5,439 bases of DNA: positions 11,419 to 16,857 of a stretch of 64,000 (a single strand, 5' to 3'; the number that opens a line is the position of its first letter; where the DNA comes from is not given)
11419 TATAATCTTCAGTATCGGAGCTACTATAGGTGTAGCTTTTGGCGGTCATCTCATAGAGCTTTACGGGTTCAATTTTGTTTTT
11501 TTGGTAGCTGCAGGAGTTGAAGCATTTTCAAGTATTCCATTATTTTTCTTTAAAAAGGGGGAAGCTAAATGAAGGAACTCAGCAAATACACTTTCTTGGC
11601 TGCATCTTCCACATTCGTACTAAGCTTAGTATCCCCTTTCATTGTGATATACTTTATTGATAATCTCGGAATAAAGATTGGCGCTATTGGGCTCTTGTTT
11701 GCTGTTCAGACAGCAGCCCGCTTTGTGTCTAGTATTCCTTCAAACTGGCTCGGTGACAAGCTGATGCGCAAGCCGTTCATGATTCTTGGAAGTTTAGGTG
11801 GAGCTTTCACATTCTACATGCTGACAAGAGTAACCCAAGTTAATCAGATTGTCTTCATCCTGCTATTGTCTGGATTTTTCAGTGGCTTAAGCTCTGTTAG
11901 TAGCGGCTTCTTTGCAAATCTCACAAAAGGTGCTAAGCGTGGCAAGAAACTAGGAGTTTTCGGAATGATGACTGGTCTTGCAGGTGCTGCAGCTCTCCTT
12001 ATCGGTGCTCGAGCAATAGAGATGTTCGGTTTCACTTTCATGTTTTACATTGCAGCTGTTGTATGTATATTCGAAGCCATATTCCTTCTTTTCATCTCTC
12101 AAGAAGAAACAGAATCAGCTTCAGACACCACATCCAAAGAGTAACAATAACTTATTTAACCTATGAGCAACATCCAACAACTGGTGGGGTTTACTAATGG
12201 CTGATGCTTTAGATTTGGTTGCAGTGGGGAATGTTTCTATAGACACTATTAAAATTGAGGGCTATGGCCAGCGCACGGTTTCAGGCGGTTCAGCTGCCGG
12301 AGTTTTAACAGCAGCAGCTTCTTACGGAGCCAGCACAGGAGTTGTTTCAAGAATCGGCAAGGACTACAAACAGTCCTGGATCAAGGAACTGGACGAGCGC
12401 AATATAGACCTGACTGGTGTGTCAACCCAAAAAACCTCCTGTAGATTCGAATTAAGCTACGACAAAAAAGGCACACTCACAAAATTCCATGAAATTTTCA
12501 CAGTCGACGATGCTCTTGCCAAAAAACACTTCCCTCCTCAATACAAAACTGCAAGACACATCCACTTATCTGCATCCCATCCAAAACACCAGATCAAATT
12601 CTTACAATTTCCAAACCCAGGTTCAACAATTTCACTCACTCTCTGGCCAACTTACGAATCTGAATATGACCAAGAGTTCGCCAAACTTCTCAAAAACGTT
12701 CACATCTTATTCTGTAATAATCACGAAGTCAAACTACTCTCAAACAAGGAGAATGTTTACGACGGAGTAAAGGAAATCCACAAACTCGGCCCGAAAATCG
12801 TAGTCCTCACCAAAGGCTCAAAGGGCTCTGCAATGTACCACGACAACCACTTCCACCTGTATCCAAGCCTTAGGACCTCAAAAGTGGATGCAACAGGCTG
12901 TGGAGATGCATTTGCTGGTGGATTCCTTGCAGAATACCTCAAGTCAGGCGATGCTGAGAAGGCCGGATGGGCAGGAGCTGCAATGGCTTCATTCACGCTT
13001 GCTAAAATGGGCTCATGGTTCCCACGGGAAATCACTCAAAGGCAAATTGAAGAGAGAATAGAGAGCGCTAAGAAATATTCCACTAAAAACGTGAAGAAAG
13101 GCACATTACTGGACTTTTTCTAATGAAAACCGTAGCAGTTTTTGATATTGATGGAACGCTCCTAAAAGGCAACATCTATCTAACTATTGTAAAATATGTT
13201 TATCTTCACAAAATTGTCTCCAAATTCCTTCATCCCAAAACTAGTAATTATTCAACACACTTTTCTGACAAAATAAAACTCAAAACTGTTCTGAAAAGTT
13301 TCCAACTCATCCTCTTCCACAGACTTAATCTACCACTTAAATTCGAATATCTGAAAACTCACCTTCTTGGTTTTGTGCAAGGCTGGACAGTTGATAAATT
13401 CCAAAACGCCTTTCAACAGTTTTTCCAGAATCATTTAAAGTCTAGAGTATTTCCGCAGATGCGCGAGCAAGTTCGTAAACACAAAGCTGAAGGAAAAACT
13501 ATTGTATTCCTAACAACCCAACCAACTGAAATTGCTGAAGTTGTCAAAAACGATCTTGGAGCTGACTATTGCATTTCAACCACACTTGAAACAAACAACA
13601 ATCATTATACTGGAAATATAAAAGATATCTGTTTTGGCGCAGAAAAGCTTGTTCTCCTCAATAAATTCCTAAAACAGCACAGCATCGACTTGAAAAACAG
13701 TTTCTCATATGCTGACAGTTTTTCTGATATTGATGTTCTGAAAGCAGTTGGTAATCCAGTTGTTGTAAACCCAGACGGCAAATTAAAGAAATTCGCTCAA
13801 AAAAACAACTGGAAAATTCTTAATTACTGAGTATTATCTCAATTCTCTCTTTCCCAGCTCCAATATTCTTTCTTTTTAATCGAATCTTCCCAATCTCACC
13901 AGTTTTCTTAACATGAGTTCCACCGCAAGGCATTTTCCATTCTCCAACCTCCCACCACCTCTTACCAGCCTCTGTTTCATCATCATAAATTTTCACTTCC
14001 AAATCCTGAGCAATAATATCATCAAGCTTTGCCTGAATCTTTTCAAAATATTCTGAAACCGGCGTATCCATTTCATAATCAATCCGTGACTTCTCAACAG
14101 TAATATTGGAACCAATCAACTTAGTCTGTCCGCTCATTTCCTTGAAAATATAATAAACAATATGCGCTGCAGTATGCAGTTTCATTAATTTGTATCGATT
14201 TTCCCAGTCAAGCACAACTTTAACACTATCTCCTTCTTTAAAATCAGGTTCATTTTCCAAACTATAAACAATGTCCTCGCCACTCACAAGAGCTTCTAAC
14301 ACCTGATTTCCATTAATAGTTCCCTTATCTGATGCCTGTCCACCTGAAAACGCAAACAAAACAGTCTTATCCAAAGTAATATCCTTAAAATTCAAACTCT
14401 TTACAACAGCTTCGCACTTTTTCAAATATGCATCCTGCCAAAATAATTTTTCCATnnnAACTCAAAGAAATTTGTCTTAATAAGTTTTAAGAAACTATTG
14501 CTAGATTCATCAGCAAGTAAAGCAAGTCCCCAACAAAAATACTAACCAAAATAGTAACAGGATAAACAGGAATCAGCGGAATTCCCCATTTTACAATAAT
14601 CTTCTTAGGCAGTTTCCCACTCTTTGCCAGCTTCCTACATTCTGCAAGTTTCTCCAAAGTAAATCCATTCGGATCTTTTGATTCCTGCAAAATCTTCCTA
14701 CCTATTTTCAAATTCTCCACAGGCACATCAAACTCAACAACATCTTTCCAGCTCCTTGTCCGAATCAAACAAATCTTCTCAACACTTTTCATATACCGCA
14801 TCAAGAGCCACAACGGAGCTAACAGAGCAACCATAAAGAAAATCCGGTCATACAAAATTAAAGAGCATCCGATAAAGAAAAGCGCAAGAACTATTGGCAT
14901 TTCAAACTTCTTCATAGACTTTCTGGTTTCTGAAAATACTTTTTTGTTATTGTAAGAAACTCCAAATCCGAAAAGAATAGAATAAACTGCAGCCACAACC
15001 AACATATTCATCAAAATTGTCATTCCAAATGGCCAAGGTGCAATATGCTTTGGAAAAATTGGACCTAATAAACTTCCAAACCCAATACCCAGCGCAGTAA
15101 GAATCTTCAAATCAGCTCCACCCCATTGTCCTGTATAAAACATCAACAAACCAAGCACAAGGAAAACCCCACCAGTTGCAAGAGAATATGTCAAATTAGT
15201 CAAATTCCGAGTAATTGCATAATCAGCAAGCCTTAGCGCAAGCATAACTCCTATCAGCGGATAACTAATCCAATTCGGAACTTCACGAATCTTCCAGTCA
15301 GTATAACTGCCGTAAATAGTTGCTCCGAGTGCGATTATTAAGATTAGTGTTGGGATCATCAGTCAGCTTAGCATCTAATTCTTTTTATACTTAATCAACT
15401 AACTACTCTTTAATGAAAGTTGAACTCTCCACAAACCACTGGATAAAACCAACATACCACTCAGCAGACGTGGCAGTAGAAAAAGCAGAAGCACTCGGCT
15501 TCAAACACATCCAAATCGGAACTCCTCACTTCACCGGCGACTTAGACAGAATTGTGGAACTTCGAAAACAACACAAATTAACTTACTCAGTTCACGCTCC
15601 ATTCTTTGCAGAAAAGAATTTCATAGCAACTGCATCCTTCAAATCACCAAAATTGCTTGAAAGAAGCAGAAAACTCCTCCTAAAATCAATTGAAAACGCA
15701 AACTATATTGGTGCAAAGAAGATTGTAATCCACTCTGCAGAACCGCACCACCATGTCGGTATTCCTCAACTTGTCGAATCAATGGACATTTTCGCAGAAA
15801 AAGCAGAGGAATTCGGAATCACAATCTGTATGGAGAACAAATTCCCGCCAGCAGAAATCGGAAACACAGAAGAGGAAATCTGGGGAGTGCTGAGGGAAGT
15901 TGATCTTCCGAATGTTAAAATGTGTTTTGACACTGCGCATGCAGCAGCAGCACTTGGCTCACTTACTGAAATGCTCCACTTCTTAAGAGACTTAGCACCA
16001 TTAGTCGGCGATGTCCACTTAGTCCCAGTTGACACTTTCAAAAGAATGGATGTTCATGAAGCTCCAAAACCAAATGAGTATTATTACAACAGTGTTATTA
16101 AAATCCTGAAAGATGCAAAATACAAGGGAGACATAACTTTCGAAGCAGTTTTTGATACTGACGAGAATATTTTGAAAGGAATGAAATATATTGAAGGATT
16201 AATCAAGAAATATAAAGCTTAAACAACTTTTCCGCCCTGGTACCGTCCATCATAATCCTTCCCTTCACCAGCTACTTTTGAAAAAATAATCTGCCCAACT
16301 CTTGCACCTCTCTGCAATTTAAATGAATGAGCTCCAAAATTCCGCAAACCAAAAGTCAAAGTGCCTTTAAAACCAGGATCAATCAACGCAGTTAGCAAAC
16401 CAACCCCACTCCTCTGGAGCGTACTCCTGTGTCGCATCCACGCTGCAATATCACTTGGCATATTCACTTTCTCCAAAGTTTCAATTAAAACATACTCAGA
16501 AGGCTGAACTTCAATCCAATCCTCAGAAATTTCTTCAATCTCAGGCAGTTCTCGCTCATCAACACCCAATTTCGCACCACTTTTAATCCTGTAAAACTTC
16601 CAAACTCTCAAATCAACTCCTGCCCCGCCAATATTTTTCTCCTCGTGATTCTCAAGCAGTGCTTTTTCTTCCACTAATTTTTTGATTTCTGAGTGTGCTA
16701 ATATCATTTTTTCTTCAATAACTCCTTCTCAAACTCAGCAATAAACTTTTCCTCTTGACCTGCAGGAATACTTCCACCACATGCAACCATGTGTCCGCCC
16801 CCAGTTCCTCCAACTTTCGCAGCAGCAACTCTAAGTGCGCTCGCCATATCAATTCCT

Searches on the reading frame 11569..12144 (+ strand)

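Call 80: search_protein_families(library=pfam, max_evalue=0.00001, proteins=[window:11569-12144:+])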
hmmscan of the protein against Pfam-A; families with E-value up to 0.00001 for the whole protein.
window:11569-12144:+ (191 aa): 1 family
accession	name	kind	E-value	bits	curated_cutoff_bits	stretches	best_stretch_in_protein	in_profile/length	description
PF07690.21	MFS_1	-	3.5e-24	85.8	33.4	1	9-186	3-182/347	Major Facilitator Superfamily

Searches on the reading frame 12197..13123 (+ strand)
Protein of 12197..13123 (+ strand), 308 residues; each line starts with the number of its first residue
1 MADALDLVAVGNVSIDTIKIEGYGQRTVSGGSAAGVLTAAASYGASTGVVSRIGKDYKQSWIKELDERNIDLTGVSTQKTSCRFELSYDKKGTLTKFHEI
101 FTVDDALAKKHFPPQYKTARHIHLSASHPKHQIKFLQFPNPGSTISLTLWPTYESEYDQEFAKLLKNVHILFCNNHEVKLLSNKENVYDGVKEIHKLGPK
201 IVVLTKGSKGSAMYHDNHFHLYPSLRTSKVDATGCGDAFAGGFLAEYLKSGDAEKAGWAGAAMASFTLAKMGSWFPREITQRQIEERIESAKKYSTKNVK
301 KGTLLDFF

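Call 80: search_protein_families(library=pfam, max_evalue=0.00001, proteins=[window:12197-13123:+])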
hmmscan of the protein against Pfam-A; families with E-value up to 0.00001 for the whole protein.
window:12197-13123:+ (308 aa): 1 family
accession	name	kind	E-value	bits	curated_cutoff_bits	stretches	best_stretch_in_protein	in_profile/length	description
PF00294.29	PfkB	-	6.4e-31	108.2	25.8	1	24-274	30-296/302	pfkB family carbohydrate kinase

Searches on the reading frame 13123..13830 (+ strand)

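Call 80: search_protein_families(library=pfam, max_evalue=0.00001, proteins=[window:13123-13830:+])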
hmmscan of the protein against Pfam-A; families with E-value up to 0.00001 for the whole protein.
window:13123-13830:+ (235 aa): 2 families
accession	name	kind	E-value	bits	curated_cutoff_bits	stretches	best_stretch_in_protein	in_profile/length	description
PF12710.13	HAD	-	1.2e-21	78.4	27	1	5-207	1-189/189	haloacid dehalogenase-like hydrolase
PF00702.32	Hydrolase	-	9.7e-06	26.5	26.4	0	4-154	3-144/191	haloacid dehalogenase-like hydrolase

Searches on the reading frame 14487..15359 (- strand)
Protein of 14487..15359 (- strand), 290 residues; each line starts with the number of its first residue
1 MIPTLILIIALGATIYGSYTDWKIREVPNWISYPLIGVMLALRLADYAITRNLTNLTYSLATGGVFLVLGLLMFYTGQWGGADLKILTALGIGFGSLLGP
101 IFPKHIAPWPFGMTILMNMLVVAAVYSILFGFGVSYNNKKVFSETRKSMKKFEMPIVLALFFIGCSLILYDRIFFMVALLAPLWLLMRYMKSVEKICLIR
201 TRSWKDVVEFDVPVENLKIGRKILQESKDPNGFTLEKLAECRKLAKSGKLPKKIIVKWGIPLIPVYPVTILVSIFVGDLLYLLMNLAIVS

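Call 80: search_protein_families(library=pfam, max_evalue=0.00001, proteins=[window:14487-15359:-])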
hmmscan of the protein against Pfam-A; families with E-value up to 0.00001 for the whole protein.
window:14487-15359:- (290 aa): 1 family
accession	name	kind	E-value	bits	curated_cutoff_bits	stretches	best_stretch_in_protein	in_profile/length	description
PF01478.23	Peptidase_A24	-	5.8e-11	43.2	26.5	1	9-127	2-103/104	Type IV leader peptidase family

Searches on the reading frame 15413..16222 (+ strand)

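Call 80: search_protein_families(library=pfam, max_evalue=0.00001, proteins=[window:15413-16222:+])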
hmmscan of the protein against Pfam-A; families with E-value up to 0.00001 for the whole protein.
window:15413-16222:+ (269 aa): 1 family
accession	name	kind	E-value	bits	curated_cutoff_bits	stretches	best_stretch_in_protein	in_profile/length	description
PF01261.30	AP_endonuc_2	-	5e-29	102.2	31.1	1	22-260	1-246/249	Xylose isomerase-like TIM barrel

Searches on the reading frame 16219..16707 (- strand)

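Call 80: search_protein_families(library=pfam, max_evalue=0.00001, proteins=[window:16219-16707:-])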
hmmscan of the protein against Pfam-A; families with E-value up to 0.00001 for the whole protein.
window:16219-16707:- (162 aa): 2 families
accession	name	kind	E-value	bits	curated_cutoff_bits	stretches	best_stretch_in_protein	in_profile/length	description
PF22769.1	DCD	-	2.7e-33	115.6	27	1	2-144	1-152/153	dCTP deaminase-like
PF00692.24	dUTPase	-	8.1e-09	35.8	22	1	65-145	24-104/129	dUTPase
